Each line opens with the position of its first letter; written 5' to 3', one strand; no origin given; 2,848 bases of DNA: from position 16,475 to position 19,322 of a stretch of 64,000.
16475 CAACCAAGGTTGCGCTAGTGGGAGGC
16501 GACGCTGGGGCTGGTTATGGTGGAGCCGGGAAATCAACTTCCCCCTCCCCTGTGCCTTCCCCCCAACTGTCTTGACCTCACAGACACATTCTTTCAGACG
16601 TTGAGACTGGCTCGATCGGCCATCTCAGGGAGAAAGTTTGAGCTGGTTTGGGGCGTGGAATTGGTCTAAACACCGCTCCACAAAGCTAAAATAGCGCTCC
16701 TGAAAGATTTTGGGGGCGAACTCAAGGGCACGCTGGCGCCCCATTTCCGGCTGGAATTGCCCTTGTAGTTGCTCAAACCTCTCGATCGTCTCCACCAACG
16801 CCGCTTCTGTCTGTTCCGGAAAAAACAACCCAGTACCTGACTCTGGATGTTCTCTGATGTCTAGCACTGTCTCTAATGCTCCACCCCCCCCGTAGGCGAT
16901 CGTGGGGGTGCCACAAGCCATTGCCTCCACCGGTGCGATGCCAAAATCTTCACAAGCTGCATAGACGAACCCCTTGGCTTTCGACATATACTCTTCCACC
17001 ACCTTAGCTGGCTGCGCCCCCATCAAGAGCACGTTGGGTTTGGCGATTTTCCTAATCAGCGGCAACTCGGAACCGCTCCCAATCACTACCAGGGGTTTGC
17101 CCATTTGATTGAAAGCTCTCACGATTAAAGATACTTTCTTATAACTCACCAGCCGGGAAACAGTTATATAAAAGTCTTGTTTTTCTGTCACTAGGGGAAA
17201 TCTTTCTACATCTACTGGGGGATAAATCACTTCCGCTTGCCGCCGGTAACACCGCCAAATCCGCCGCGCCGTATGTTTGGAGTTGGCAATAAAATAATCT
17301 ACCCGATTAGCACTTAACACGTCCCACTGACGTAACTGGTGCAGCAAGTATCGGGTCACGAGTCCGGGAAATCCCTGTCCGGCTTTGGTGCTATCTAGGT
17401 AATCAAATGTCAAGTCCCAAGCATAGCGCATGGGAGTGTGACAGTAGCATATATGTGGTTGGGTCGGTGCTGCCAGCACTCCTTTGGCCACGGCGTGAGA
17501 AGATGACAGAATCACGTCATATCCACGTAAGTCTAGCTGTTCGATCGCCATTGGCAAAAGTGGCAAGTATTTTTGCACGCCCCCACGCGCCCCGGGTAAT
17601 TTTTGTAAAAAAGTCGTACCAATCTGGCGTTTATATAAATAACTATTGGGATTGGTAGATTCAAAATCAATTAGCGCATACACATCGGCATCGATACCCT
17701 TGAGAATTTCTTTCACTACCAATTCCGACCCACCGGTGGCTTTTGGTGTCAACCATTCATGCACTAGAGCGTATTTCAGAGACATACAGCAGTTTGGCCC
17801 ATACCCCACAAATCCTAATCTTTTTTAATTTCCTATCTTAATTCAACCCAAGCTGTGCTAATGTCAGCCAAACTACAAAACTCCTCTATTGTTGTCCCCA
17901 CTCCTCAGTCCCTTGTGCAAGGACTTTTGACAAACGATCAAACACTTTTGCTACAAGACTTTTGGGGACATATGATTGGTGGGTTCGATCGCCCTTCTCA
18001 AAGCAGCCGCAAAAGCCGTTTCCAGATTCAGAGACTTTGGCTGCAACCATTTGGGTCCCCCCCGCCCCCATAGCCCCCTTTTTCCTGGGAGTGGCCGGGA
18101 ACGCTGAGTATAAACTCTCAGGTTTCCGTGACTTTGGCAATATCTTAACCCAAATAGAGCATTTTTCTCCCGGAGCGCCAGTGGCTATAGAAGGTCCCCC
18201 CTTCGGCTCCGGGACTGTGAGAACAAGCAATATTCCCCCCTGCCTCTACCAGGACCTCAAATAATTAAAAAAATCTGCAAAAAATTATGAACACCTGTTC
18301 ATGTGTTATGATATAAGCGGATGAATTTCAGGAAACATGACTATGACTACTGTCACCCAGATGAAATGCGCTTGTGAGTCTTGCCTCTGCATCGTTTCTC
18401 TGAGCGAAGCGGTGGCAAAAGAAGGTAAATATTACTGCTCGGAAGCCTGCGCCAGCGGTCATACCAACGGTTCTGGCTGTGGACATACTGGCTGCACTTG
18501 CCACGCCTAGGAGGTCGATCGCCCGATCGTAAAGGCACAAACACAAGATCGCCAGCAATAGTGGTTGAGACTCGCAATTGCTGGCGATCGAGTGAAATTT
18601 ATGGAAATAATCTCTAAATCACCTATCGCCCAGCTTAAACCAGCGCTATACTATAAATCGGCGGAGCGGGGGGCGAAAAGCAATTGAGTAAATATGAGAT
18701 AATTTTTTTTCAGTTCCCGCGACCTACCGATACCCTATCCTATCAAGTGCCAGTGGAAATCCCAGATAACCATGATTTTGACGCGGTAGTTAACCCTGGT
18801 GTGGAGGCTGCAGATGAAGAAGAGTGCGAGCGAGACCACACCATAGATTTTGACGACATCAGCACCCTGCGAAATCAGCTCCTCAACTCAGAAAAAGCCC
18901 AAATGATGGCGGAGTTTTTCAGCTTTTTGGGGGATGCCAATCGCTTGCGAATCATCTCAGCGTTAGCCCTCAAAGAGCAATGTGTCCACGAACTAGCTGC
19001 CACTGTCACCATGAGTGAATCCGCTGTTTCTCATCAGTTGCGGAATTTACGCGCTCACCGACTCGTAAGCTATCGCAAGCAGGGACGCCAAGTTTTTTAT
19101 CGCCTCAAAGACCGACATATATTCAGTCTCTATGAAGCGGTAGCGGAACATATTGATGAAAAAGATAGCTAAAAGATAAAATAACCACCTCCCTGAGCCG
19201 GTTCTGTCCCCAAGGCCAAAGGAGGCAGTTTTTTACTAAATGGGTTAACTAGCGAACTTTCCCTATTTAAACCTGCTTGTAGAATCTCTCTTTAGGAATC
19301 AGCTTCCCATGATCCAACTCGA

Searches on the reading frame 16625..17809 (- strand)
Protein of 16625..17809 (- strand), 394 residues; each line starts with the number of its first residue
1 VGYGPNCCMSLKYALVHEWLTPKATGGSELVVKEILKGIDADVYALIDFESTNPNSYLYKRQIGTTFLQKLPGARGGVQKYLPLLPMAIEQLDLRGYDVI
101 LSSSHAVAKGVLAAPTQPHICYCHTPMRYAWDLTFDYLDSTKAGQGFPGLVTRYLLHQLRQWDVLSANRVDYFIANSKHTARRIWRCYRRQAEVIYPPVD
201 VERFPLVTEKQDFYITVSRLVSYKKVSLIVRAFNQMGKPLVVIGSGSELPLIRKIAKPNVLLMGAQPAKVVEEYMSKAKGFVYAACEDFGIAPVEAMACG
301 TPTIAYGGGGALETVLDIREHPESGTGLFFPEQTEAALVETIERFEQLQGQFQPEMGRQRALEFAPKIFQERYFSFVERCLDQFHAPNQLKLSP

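Call 9: search_protein_families(library=ncbifam, proteins=[window:16625-17809:-], max_evalue=0.00001)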
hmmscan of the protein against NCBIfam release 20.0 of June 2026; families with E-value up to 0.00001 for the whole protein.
window:16625-17809:- (394 aa): 6 families
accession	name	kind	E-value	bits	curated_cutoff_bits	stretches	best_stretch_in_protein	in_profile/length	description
NF041876.1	EPS_EpsE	equivalog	1.2e-09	38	400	1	258-347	276-360/389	exopolysaccharide biosynthesis GT4 family glycosyltransferase EpsE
TIGR02095.1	glgA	subfamily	1.3e-08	34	328.45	1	209-345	292-438/477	glycogen/starch synthase, ADP-glucose type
NF053787.1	GlcN_PG_synth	equivalog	7.9e-08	31.5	480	1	208-316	194-301/361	N-acetylglucosaminyl phosphatidylglycerol synthase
TIGR03999.1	thiol_BshA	equivalog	1.1e-07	31.1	273.7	1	206-316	194-312/375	N-acetyl-alpha-D-glucosaminyl L-malate synthase BshA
NF050063.1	ProtGlycPglJ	equivalog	4.9e-06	26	500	1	168-364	143-350/363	N-acetylgalactosamine-N,N'-diacetylbacillosaminyl-diphospho-undecaprenol 4-alpha-N-acetylgalactosaminyltransferase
NF001899.0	PRK00654.1-2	equivalog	6.6e-06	24.8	459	0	209-347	289-439/478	glycogen synthase GlgA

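Call 48: search_protein_families(library=pfam, proteins=[window:16625-17809:-], max_evalue=0.001)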
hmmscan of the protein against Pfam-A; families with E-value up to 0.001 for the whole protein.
window:16625-17809:- (394 aa): 3 families
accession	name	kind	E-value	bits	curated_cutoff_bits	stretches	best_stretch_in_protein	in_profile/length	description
PF00534.26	Glycos_transf_1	-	3.7e-19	69.4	26.4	1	208-349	12-159/172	Glycosyl transferases group 1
PF13692.12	Glyco_trans_1_4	-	1.2e-14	55.2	27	1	215-344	5-138/142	Glycosyl transferases group 1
PF13439.12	Glyco_transf_4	-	6e-13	49.6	28.5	1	26-203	2-170/170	Glycosyltransferase Family 4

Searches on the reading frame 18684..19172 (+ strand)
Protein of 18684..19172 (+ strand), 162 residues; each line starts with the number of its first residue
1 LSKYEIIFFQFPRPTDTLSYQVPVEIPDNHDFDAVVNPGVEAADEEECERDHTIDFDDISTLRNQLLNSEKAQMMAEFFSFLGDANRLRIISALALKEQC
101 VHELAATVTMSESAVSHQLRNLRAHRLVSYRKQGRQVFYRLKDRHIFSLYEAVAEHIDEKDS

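Call 9: search_protein_families(library=ncbifam, proteins=[window:18684-19172:+], max_evalue=0.00001)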
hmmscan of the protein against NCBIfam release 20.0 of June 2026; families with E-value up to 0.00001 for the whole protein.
window:18684-19172:+ (162 aa): 7 families
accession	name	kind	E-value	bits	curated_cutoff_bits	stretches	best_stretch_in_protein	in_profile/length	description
NF033788.1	HTH_metalloreg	subfamily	1.7e-24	85.4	55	1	75-148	1-75/77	metalloregulator ArsR/SmtB family transcription factor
NF045707.1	Dbac_1936_reg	equivalog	6.5e-13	48.5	115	1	72-152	4-84/99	ArsR/SmtB-type metalloregulator TsoR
NF040642.1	sulf_sens_BigR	equivalog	2.4e-11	43.6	155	1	70-153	5-88/95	sulfite-sensing transcriptional repressor BigR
NF041413.1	ArsR_Rv2640c_fam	equivalog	1.1e-10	41.9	155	1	67-151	24-111/118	Rv2640c family ArsR-like transcriptional regulator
NF033789.1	repress_SdpR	subfamily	3.4e-10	39.7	100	1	79-142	2-65/79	autorepressor SdpR family transcription factor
NF047906.1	CdPbTransRegCmtR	equivalog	1.5e-08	34.5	150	1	70-148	6-84/104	Cd(II)/Pb(II)-sensing metalloregulatory transcriptional regulator CmtR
NF007528.0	PRK10141.1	subfamily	3.3e-08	33.4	97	1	77-148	8-79/117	metalloregulator ArsR/SmtB family transcription factor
